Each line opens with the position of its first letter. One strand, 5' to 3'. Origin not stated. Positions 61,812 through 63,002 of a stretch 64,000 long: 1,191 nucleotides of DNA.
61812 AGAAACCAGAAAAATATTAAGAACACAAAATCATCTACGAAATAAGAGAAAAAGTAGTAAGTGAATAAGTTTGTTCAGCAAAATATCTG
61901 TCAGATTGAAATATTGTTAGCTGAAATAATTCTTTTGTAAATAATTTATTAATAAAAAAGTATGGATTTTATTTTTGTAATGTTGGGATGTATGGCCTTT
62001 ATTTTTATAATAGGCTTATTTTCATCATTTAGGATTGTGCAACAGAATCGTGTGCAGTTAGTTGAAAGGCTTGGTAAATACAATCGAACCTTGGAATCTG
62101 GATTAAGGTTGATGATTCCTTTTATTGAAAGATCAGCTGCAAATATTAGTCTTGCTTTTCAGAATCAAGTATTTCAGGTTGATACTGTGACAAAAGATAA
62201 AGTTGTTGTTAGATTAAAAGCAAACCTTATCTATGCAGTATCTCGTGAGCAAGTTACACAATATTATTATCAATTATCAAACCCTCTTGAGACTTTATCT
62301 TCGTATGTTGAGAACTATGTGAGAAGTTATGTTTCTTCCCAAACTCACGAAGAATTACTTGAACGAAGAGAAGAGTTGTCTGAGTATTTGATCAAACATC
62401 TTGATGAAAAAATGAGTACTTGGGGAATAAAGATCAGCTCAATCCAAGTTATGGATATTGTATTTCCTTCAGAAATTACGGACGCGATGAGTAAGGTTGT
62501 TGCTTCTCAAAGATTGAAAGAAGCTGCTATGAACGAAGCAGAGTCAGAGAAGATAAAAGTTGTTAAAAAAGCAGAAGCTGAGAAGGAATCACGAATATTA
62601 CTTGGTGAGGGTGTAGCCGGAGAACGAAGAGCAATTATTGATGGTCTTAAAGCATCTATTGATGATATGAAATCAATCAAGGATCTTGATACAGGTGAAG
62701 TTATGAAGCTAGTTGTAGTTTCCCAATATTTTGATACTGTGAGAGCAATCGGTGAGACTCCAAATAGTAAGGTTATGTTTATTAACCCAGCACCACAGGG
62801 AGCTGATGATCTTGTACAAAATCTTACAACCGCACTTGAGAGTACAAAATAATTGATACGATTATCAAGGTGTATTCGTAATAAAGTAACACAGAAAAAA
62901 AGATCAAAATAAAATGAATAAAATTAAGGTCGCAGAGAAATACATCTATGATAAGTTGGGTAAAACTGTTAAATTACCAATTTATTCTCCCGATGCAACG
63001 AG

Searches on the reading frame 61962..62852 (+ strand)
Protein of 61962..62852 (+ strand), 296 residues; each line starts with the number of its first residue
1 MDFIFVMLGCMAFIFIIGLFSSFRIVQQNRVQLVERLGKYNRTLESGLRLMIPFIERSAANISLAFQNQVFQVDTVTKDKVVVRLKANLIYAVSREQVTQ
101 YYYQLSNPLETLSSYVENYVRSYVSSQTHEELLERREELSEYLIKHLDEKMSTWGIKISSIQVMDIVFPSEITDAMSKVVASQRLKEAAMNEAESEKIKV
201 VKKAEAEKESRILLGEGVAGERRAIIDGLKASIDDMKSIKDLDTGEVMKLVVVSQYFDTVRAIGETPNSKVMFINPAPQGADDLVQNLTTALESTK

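Call 43: find_encoding_contigs(protein=window:61962-62852:+, flank=10000, max_places=10)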
Protein window:61962-62852:+ (296 aa): 24 contigs read that carry it; 10 places shown.
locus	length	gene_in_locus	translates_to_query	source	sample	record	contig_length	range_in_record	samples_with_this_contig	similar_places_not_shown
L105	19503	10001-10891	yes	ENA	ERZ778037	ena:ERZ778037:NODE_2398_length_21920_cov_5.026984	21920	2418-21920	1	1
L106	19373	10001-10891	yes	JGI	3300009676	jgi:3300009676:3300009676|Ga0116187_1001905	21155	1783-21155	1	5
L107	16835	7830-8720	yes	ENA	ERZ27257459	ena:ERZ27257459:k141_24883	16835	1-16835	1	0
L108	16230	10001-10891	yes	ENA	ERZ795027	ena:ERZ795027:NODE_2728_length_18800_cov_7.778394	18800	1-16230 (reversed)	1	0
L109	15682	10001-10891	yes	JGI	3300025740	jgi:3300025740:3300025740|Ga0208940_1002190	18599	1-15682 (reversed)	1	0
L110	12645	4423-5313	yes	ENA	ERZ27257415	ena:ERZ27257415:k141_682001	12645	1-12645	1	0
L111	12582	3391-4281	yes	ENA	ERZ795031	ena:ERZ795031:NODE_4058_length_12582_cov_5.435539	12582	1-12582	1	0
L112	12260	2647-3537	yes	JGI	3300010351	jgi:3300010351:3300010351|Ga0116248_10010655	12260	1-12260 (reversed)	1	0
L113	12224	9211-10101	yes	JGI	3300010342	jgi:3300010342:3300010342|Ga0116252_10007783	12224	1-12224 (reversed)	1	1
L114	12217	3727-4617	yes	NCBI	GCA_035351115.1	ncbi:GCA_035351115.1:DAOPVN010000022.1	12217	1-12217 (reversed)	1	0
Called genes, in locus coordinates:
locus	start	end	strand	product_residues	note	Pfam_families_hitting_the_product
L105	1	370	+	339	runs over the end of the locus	PF00892:EamA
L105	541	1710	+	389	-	PF02646:RmuC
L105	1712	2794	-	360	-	PF08903:DUF1846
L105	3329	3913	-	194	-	PF18936:DUF5684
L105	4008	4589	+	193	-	-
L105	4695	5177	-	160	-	-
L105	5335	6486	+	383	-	PF00154:RecA_N, PF06745:ATPase, PF08423:Rad51, PF13481:AAA_25 (faint), PF27531:MT3502_N (weak), PF01637:ATPase_2 (weak), PF21096:RecA_C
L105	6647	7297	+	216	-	PF27462:RecX_N, PF02631:RecX_HTH2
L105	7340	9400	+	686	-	PF01368:DHH, PF02272:DHHA1, PF17768:RecJ_OB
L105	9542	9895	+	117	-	-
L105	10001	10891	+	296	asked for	PF13421:Band_7_1 (faint), PF01145:Band_7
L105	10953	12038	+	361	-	PF01702:TGT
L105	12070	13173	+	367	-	PF07091:FmrO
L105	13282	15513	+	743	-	PF01336:tRNA_anti-codon, PF00152:tRNA-synt_2, PF02938:GAD, PF04073:tRNA_edit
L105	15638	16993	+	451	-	PF00768:Peptidase_S11, PF13354:Beta-lactamase2 (weak)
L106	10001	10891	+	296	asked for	PF13421:Band_7_1 (faint), PF01145:Band_7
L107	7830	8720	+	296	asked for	PF13421:Band_7_1 (faint), PF01145:Band_7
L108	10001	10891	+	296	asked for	PF13421:Band_7_1 (faint), PF01145:Band_7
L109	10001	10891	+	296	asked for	PF13421:Band_7_1 (faint), PF01145:Band_7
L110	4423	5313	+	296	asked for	PF13421:Band_7_1 (faint), PF01145:Band_7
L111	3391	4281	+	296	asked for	PF13421:Band_7_1 (faint), PF01145:Band_7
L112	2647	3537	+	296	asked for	PF13421:Band_7_1 (faint), PF01145:Band_7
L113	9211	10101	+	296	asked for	PF13421:Band_7_1 (faint), PF01145:Band_7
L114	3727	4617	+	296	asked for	PF13421:Band_7_1 (faint), PF01145:Band_7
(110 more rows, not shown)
